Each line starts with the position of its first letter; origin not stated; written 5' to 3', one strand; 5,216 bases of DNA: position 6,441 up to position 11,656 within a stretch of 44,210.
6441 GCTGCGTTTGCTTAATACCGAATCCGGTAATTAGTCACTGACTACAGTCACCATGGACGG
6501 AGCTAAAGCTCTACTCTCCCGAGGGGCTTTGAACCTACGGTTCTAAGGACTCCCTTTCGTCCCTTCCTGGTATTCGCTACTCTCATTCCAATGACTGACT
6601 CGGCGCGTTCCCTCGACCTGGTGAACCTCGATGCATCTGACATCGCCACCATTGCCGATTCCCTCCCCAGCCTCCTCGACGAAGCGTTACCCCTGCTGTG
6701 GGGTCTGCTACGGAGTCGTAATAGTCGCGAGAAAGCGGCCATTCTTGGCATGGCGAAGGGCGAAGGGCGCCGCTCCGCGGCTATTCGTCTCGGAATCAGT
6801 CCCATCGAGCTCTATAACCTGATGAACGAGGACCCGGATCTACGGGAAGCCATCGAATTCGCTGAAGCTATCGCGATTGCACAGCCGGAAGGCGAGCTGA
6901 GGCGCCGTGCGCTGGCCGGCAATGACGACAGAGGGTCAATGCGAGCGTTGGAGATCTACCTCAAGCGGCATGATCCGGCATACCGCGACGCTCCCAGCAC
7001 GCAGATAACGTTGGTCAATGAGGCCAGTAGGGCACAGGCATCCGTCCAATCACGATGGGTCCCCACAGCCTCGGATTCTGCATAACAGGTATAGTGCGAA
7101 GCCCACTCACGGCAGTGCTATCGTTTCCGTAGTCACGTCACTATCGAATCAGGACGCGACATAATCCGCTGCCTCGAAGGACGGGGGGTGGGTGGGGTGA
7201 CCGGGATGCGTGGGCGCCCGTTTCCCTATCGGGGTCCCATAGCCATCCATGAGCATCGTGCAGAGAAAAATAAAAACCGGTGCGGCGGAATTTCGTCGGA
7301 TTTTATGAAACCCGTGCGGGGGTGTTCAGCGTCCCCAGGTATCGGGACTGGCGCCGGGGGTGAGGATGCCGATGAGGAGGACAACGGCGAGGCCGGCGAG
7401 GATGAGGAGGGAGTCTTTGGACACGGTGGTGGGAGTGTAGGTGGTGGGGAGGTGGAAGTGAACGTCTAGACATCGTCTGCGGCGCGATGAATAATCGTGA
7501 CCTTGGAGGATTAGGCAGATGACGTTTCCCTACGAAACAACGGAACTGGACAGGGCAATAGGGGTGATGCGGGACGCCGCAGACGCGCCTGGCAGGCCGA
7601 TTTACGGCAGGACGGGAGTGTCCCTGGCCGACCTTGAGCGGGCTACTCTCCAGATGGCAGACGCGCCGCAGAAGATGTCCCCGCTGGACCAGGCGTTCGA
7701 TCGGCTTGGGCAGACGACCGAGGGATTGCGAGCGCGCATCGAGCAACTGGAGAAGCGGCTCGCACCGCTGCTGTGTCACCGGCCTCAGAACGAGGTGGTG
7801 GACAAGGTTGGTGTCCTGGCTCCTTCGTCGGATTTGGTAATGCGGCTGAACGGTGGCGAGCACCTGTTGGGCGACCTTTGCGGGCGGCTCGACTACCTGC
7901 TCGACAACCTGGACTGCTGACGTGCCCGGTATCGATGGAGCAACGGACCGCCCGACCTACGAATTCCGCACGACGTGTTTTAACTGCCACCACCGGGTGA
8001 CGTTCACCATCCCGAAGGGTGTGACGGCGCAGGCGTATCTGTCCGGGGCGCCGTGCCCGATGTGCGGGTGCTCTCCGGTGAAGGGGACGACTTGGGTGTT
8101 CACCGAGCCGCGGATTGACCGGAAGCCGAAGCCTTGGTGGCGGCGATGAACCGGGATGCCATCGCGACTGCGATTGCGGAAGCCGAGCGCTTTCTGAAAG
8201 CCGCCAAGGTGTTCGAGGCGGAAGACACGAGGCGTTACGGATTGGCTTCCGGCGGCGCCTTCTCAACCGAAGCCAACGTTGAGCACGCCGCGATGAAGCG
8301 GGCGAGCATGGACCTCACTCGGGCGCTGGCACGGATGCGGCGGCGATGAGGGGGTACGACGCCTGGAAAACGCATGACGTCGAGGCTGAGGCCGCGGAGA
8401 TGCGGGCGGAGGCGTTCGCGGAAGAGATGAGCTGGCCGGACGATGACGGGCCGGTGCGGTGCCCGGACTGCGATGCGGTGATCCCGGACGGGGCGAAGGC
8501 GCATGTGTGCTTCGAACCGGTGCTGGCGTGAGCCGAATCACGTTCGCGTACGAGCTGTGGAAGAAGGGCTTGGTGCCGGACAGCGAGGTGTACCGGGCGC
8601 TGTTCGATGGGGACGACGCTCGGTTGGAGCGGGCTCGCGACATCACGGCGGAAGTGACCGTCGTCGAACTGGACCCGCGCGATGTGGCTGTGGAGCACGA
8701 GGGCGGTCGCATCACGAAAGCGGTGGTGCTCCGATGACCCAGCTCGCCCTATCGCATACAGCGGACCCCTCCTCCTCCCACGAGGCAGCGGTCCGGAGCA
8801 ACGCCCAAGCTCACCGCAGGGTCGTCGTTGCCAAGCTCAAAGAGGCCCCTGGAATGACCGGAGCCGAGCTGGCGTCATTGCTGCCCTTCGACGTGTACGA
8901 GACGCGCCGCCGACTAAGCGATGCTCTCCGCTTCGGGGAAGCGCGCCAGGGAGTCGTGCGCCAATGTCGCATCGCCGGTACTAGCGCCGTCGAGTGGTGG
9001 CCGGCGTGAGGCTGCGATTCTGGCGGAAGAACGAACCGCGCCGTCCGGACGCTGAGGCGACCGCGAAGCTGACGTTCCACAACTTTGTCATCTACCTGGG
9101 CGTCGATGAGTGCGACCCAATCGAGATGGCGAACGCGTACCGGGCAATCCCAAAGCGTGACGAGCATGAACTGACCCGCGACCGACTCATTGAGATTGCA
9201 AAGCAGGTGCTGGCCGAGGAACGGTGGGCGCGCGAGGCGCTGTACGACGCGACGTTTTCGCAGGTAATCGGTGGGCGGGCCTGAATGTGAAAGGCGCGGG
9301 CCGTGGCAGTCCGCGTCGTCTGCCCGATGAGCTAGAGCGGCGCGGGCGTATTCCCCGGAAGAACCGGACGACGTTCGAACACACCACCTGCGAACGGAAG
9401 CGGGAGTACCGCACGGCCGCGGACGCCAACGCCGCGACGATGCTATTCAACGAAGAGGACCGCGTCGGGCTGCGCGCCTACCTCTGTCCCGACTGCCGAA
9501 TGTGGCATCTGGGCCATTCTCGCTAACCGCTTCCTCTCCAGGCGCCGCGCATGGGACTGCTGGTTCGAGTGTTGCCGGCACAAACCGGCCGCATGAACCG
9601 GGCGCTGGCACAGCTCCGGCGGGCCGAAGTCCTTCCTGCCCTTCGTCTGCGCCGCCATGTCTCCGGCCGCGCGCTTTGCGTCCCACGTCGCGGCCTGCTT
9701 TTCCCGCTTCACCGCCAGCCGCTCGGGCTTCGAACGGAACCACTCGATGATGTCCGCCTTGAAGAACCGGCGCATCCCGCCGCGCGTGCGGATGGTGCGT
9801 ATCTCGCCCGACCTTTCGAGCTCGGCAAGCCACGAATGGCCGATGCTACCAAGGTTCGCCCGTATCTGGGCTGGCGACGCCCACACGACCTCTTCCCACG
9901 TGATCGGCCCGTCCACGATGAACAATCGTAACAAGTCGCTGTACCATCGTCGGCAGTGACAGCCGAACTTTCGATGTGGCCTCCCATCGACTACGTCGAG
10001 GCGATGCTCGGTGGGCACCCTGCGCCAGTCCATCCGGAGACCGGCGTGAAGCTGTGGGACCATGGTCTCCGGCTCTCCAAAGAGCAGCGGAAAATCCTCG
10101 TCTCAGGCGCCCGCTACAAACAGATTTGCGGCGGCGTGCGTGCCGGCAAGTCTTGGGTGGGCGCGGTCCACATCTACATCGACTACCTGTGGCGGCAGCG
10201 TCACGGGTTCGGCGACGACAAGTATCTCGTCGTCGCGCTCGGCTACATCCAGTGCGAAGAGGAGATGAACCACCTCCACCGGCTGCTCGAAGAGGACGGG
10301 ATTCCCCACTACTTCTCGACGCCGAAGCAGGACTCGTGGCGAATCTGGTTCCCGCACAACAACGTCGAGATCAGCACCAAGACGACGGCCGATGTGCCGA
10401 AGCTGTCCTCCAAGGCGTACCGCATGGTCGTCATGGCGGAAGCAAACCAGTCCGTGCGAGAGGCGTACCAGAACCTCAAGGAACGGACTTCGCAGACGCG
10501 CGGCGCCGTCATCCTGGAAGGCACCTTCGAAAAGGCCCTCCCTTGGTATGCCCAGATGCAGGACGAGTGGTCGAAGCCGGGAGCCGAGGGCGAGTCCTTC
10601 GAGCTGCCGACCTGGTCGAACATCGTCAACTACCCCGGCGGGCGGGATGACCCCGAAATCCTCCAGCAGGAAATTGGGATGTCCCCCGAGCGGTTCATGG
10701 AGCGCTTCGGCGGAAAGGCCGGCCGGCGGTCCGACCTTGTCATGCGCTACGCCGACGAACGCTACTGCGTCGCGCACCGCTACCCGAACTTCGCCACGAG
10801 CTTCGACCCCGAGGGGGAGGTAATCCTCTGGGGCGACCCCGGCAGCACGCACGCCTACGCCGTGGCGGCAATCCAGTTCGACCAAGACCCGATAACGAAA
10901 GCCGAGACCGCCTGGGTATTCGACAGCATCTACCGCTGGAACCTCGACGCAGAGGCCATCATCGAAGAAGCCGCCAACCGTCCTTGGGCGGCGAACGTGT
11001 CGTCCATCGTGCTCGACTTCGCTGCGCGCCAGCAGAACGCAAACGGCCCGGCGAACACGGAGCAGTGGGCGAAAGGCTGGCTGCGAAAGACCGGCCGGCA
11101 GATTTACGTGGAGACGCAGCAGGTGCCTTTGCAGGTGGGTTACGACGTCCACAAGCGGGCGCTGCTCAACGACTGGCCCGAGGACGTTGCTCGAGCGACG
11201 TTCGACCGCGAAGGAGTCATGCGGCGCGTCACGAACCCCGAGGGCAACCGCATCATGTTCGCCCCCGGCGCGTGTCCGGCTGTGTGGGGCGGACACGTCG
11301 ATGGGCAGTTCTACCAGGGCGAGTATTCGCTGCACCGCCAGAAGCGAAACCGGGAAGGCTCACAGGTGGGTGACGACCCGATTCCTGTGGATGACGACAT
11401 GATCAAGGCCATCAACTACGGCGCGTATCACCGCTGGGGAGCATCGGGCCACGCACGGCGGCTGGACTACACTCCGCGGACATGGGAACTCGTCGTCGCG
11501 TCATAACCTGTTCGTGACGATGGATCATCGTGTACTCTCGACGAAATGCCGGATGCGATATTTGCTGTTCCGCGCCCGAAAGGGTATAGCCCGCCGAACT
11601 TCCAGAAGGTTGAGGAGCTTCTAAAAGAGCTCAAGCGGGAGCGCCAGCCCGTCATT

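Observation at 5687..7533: Array of [AG]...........-type motifs bracketing terS in opposed orientation (pac site, regulator sites or phage promoter?)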

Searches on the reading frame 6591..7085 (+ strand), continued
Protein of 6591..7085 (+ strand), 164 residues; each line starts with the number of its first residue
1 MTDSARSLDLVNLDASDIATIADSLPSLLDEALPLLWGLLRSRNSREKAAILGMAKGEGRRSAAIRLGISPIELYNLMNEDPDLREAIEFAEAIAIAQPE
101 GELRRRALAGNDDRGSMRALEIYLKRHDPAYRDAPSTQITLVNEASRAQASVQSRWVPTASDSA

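Call 79: find_encoding_contigs(protein=P0077, flank=3000, max_places=10)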
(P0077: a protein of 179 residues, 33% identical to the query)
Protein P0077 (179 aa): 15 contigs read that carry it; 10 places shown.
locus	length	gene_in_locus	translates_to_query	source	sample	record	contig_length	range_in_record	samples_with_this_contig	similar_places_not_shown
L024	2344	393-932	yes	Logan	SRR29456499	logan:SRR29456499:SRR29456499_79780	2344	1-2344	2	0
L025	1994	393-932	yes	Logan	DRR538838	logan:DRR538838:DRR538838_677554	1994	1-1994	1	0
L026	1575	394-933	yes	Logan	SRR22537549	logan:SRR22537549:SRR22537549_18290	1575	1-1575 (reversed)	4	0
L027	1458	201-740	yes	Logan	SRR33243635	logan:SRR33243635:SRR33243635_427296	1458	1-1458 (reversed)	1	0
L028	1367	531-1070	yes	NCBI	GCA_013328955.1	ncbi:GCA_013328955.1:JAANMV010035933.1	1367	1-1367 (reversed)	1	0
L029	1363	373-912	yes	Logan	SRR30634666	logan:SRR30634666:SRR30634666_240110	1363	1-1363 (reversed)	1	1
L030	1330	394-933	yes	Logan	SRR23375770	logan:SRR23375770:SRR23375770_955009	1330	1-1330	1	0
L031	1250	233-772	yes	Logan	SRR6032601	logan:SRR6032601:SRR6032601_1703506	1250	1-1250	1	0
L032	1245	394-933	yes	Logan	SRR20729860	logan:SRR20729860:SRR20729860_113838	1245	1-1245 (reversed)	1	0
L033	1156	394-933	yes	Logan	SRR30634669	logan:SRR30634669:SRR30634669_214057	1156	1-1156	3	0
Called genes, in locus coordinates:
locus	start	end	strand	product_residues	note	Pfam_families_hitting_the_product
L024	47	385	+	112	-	-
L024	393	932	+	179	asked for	-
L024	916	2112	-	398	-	-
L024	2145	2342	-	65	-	?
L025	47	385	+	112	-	-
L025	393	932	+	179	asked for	-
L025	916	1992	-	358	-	?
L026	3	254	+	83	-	?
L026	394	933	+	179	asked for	-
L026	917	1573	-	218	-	?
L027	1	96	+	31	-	?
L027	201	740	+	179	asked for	-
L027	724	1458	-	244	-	?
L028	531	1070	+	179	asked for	-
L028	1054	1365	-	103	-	?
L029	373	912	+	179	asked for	-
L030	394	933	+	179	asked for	-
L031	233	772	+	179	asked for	-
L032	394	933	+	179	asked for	-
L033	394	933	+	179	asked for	-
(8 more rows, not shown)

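Call 80: fold_search(model_id=the predicted structure, library=pdb)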
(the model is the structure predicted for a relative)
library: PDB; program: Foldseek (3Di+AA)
matches with E <= 10: 150; with E <= 0.001: 0
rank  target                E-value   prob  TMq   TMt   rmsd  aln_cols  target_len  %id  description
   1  3hef_B                4.8e-01  0.93  0.37  0.45   5.9        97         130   13  Crystal structure of the bacteriophage Sf6 terminase small subunit (released 2010-02-09)
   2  2ao9_F                5.6e-01  0.89  0.35  0.49   7.4        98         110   14  Structural Genomics, The crystal structure of a Phage protein (phBC6A51) from Bacillus cereus ATCC 14579 (released 2005-09-27)
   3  5xt2_B                6.5e-01  0.51  0.23  0.20   8.0        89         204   25  Crystal structures of full-length FixJ from B. japonicum crystallized in space group P212121 (released 2018-05-23)
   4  5xt2_A                6.9e-01  0.47  0.23  0.20   7.7        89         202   25  Crystal structures of full-length FixJ from B. japonicum crystallized in space group P212121 (released 2018-05-23)
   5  2ao9_B                7.7e-01  0.85  0.36  0.49   7.6       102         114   14  Structural Genomics, The crystal structure of a Phage protein (phBC6A51) from Bacillus cereus ATCC 14579 (released 2005-09-27)
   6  2ao9_C                1.1e+00  0.77  0.37  0.49   7.3       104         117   14  Structural Genomics, The crystal structure of a Phage protein (phBC6A51) from Bacillus cereus ATCC 14579 (released 2005-09-27)
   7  2ao9_H                1.1e+00  0.66  0.34  0.46   7.8       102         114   16  Structural Genomics, The crystal structure of a Phage protein (phBC6A51) from Bacillus cereus ATCC 14579 (released 2005-09-27)
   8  4hye_A                1.1e+00  0.41  0.24  0.21   9.6        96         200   21  Crystal structure of a response regulator spr1814 from Streptococcus pneumoniae reveals unique interdomain contacts am (released 2013-06-05)
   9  8a5r                  1.2e+00  0.51  0.27  0.22   6.0        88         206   14  Crystal structure of light-activated DNA-binding protein EL222 from Erythrobacter litoralis crystallized and measured in (released 2023-07-05)
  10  5xt2_E                1.2e+00  0.30  0.23  0.19   7.0        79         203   24  Crystal structures of full-length FixJ from B. japonicum crystallized in space group P212121 (released 2018-05-23)
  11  2ao9_E                1.3e+00  0.77  0.37  0.50   7.3       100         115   14  Structural Genomics, The crystal structure of a Phage protein (phBC6A51) from Bacillus cereus ATCC 14579 (released 2005-09-27)
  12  4dzj_B                1.3e+00  0.75  0.37  0.45   5.9        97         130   13  Crystal structure of the terminase small subunit gp1 with K59E mutation of the bacterial virus sf6 (released 2012-10-17)
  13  4dzp_B                1.6e+00  0.69  0.37  0.45   5.7        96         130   14  Crystal structure of the terminase small subunit gp1 with R48A mutation of the bacterial virus sf6 (released 2012-10-17)
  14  1x3u_MODEL_1_A        1.6e+00  0.38  0.23  0.39   4.2        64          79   22  Solution structure of the C-terminal transcriptional activator domain of FixJ from Sinorhizobium melilot (released 2006-05-02)
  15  7dwm_B                1.8e+00  0.30  0.25  0.20  11.3        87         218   22  Crystal structure of the phage VqmA-DPO complex (released 2021-05-05)
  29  2ao9_D                3.0e+00  0.20  0.27  0.37   8.1        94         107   16  Structural Genomics, The crystal structure of a Phage protein (phBC6A51) from Bacillus cereus ATCC 14579 (released 2005-09-27)
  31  3hef_A                3.2e+00  0.44  0.37  0.46   5.5        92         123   14  Crystal structure of the bacteriophage Sf6 terminase small subunit (released 2010-02-09)
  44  2ao9_G                3.6e+00  0.18  0.28  0.38   8.0        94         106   15  Structural Genomics, The crystal structure of a Phage protein (phBC6A51) from Bacillus cereus ATCC 14579 (released 2005-09-27)
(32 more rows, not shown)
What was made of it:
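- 6591..7085 (+): terS, small terminase subunit of the Sf6 gp1-like class. GC3 is 0.65 against about 0.84 in other genes. Two AGGGAA words in minus orientation lie at 6608 and 6659. Foldseek top hit is 3hef, weak (call 80).
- On Small terminase subunit (TerS), Sf6 gp1-like: The top Foldseek hits are Sf6 TerS 3hef (probability 0.93, E=0.48, TM 0.37-0.45) and phBC6A51 2ao9 (call 80).
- The best structural matches are two phage small terminases, Sf6 (3hef) and phBC6A51 (2ao9) (call 80).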

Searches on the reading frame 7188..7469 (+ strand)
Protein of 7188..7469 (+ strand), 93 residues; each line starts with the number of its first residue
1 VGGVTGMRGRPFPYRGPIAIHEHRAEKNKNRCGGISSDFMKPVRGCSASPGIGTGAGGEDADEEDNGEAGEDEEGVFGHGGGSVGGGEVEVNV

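Call 30: search_protein_families(library=pfam, proteins=[window:7188-7469:+], max_evalue=0.01)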
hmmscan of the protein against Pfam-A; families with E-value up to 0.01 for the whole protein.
window:7188-7469:+ (93 aa): 0 families

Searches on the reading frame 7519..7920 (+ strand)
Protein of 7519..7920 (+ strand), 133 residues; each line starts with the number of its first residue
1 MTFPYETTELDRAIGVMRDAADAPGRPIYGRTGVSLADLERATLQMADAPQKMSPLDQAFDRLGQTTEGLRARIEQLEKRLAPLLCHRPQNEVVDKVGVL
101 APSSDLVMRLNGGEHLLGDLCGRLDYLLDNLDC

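Call 11: search_protein_families(library=pfam, proteins=[window:7519-7920:+], max_evalue=0.01)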
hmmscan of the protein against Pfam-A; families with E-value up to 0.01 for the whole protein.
window:7519-7920:+ (133 aa): 0 families

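Call 12: search_protein_families(library=phrogs, proteins=[window:7519-7920:+], max_evalue=0.01)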
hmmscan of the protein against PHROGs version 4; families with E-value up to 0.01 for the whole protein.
window:7519-7920:+ (133 aa): 0 families

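Call 52: find_encoding_contigs(protein=window:7519-7920:+, flank=3000, max_places=10)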
Protein window:7519-7920:+ (133 aa): 3 contigs read that carry it; 1 place shown.
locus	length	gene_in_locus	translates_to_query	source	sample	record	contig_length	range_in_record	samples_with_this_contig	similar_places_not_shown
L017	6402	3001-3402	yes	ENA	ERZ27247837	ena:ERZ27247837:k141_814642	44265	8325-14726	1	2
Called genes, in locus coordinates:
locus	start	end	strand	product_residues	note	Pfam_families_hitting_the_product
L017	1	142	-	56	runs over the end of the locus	-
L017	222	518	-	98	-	-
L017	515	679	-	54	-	-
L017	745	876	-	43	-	-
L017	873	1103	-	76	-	-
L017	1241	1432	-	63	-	-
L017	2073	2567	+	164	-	-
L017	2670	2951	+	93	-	-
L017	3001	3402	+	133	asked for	-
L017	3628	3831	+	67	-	-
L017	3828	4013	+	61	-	-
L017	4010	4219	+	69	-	-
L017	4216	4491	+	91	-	-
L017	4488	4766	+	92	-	-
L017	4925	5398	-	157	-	-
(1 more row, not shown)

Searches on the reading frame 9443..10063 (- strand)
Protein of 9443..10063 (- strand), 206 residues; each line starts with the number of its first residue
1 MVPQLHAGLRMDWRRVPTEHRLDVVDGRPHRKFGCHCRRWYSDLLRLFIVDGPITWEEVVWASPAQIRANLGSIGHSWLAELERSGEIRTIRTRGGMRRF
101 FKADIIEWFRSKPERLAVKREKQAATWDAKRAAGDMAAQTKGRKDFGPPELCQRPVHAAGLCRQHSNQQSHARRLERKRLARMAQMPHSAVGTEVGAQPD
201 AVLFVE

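Call 11: search_protein_families(library=pfam, proteins=[window:9443-10063:-], max_evalue=0.01)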
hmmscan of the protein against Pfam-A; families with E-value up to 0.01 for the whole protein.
window:9443-10063:- (206 aa): 1 family
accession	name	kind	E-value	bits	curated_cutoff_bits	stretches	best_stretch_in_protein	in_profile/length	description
PF12728.13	HTH_17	-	0.00071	20.2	27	1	76-112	15-50/51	Helix-turn-helix domain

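Call 12: search_protein_families(library=phrogs, proteins=[window:9443-10063:-], max_evalue=0.01)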
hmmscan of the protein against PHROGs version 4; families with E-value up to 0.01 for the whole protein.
window:9443-10063:- (206 aa): 2 families
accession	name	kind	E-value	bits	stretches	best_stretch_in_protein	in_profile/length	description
phrog_66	-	integration and excision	0.00024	21.9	1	60-185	92-217/412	excisionase and transcriptional regulator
phrog_19978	-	DNA, RNA and nucleotide metabolism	0.0003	22.1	1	152-182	13-43/111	HNH endonuclease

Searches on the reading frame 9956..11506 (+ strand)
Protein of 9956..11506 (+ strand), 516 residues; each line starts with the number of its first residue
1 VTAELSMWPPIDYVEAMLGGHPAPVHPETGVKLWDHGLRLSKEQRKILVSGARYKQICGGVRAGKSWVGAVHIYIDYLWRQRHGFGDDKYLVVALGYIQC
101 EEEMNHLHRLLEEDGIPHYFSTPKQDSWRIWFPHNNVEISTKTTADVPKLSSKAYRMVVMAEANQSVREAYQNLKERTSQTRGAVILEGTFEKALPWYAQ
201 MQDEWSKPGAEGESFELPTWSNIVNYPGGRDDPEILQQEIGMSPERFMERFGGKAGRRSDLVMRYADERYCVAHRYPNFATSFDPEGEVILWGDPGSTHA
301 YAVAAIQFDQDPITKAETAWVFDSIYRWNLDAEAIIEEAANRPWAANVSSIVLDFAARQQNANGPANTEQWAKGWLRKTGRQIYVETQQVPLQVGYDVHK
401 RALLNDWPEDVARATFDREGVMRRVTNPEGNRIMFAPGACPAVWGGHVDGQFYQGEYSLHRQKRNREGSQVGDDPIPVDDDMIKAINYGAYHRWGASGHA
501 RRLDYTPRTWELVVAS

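Call 11: search_protein_families(library=pfam, proteins=[window:9956-11506:+], max_evalue=0.01)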
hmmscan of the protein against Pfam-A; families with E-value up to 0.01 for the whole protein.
window:9956-11506:+ (516 aa): 0 families

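Call 12: search_protein_families(library=phrogs, proteins=[window:9956-11506:+], max_evalue=0.01)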
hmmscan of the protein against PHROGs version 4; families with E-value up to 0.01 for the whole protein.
window:9956-11506:+ (516 aa): 1 family
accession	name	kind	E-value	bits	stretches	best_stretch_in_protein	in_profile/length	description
phrog_2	-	head and packaging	4.7e-09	36.6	1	38-360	264-538/807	terminase large subunit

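Call 16: find_related_loci(query=window:9956-11506:+, collection=viral_contigs, flank=8000)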
Query window:9956-11506:+ (516 aa) in viral_contigs; peptide patterns used: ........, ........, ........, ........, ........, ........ (x = any residue, [..] = any of these).
3 stretches matched a pattern, but none encodes a relative of the query by tblastn (E <= 1e-3).

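Call 81: search_dna_similar(query=window:9956-11506:+, collection=phages, mode=protein, max_rows=25, max_evalue=0.001)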
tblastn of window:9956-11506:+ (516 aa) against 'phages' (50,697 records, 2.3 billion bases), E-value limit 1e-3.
Records with a match: 41; places in all: 41; records where one place covers at least 80% of the query: 0.
Best place of each record, by identity: <60% 41.
By first word of the organism name: Microbacterium 38; Arthrobacter 2; Curtobacterium 1.
By host as written in the record: Microbacterium foliorum NRRL B-24224 26; Microbacterium foliorum NRRL B-24224 SEA 12; Arthrobacter globiformis B-2979 2; Curtobacterium flaccumfaciens NRRL B-729 SEA 1.
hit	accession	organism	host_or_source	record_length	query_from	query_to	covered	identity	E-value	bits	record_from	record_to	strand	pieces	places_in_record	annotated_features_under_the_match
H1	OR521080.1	Microbacterium phage Huwbert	Microbacterium foliorum NRRL B-24224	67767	44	354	60%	22.2%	1e-7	61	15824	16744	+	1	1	35: terminase large subunit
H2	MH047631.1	Microbacterium phage Triscuit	Microbacterium foliorum NRRL B-24224 SEA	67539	44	354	60%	21.9%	1e-7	61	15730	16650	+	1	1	34: terminase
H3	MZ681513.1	Microbacterium phage TinyMiny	Microbacterium foliorum NRRL B-24224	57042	46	349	59%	22.0%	9e-7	58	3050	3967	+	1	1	11: terminase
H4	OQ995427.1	Microbacterium phage RikSengupta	Microbacterium foliorum NRRL B-24224 SEA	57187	46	349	59%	22.0%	2e-6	57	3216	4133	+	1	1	11: terminase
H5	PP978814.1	Microbacterium phage Ajin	Microbacterium foliorum NRRL B-24224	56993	46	349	59%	22.0%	2e-6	57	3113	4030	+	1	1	11: terminase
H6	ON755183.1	Microbacterium phage Sparcetus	Microbacterium foliorum NRRL B-24224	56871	46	349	59%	22.0%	2e-6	57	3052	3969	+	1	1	11: terminase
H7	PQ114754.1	Microbacterium phage JingleBells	Microbacterium foliorum NRRL B-24224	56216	36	307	53%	23.5%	4e-9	66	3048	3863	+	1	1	10: terminase large subunit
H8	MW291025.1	Microbacterium phage Haunter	Microbacterium foliorum NRRL B-24224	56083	36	307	53%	23.5%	4e-9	66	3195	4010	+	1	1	11: terminase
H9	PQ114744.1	Microbacterium phage Poultress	Microbacterium foliorum NRRL B-24224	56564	36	307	53%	23.5%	5e-9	65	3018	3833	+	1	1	10: terminase large subunit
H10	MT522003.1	Microbacterium phage Rie18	Microbacterium foliorum NRRL B-24224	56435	36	307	53%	23.5%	5e-9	65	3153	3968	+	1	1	11: terminase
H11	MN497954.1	Microbacterium phage Hiddenleaf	Microbacterium foliorum NRRL B-24224 SEA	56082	36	307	53%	23.5%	6e-9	65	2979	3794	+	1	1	10: terminase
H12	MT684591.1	Microbacterium phage Chivey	Microbacterium foliorum NRRL B-24224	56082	36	307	53%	23.5%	6e-9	65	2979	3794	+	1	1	10: terminase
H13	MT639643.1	Microbacterium phage FreddieHg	Microbacterium foliorum NRRL B-24224 SEA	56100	36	307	53%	23.5%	6e-9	65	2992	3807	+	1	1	10: terminase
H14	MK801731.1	Microbacterium phage Anakin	Microbacterium foliorum NRRL B-24224 SEA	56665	36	307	53%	23.5%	7e-9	65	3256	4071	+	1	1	11: terminase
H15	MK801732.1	Microbacterium phage NarutoRun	Microbacterium foliorum NRRL B-24224 SEA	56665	36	307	53%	23.5%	7e-9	65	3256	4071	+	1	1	11: terminase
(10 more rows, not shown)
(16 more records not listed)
